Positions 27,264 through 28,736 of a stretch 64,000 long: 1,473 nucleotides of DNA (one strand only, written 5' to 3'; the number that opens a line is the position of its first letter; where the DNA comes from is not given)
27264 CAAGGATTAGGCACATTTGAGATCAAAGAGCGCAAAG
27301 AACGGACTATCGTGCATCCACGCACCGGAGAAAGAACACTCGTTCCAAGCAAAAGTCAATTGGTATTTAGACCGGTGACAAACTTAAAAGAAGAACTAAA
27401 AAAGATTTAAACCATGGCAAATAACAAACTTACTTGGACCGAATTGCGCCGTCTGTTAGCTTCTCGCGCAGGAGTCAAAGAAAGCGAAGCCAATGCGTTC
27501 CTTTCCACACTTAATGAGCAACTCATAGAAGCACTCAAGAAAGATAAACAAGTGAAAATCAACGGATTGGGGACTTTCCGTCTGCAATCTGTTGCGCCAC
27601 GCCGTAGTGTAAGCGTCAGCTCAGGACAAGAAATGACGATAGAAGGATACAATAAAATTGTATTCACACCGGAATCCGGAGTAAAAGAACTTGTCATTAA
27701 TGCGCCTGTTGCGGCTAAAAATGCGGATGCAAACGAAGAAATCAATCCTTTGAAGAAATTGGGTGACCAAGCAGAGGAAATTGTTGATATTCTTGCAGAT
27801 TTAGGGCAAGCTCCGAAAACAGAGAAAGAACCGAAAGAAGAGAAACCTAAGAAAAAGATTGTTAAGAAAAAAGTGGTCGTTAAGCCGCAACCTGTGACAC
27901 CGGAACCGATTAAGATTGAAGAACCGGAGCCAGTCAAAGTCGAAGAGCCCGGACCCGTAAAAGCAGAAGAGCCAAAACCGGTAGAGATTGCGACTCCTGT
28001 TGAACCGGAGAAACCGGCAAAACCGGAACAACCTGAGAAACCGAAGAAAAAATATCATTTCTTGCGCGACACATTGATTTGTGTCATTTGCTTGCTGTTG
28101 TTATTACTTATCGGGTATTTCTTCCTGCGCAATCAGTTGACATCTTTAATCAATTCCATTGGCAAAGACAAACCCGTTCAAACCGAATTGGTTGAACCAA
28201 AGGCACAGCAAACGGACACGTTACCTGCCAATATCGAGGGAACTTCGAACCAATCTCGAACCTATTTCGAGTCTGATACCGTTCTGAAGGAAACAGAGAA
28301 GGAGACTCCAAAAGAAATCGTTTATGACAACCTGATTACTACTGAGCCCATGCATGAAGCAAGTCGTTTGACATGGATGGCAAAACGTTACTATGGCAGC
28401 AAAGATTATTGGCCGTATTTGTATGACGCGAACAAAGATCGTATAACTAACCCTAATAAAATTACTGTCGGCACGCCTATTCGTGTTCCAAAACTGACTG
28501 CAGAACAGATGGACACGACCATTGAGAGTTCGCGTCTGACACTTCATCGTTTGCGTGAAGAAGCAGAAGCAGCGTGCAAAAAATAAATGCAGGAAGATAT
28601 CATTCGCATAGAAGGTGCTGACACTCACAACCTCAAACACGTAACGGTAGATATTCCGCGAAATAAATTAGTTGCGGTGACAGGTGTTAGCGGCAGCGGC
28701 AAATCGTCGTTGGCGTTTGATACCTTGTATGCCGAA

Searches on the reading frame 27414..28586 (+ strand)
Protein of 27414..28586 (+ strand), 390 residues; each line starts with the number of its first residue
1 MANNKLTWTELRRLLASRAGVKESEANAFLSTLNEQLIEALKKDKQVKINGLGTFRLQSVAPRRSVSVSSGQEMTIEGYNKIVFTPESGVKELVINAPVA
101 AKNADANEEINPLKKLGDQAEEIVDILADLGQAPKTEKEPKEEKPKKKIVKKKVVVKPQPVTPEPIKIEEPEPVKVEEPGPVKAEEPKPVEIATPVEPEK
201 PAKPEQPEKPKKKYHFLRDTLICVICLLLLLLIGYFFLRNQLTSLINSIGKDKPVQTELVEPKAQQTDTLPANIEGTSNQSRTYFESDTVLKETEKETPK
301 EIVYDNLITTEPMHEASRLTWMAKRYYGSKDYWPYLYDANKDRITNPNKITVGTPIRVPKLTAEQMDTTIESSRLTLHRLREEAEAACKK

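Call 16: search_protein_families(library=pfam, proteins=[window:27414-28586:+])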
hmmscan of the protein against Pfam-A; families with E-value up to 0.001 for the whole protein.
window:27414-28586:+ (390 aa): 2 families
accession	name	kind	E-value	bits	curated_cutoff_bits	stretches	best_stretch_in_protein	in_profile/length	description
PF00216.26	Bac_DNA_binding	-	2.2e-14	53.9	22.4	1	9-94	4-89/90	Bacterial DNA-binding protein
PF18291.6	HU-HIG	-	3.7e-05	24.2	26.2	1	3-93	29-117/125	HU domain fused to wHTH, Ig, or Glycine-rich motif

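Call 45: list_cluster_members(proteins=[P0001, P0121, window:27414-28583:+])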
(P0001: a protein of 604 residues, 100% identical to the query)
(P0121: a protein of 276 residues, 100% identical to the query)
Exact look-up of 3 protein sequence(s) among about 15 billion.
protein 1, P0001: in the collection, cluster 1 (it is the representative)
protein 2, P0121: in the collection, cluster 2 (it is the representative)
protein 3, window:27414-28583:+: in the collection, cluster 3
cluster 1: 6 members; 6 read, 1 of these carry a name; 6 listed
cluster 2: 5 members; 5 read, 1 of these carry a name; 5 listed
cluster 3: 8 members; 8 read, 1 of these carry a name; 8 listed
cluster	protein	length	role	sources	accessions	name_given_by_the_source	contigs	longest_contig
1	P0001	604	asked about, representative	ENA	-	-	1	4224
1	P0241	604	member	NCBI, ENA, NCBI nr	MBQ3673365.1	MAG: ABC-F family ATP-binding cassette domain-containing protein [Paludibacteraceae ... | ABC-F family ATP-binding cassette domain-containing protein [Paludibacteraceae bacterium]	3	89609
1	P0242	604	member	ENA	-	-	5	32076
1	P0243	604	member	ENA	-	-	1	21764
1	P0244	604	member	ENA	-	-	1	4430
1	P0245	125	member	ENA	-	-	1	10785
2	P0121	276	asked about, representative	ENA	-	-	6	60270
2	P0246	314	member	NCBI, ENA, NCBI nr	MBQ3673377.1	MAG: bifunctional 3-deoxy-7-phosphoheptulonate synthase/chorismate mutase type II ... | bifunctional 3-deoxy-7-phosphoheptulonate synthase/chorismate mutase type II ...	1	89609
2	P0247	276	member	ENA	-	-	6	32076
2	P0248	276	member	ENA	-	-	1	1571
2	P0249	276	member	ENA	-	-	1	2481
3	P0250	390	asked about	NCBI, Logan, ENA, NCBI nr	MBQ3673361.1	MAG: HU family DNA-binding protein [Paludibacteraceae bacterium] | HU family DNA-binding protein [Paludibacteraceae bacterium]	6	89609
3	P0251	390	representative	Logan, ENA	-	-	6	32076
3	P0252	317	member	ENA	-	-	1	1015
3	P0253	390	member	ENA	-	-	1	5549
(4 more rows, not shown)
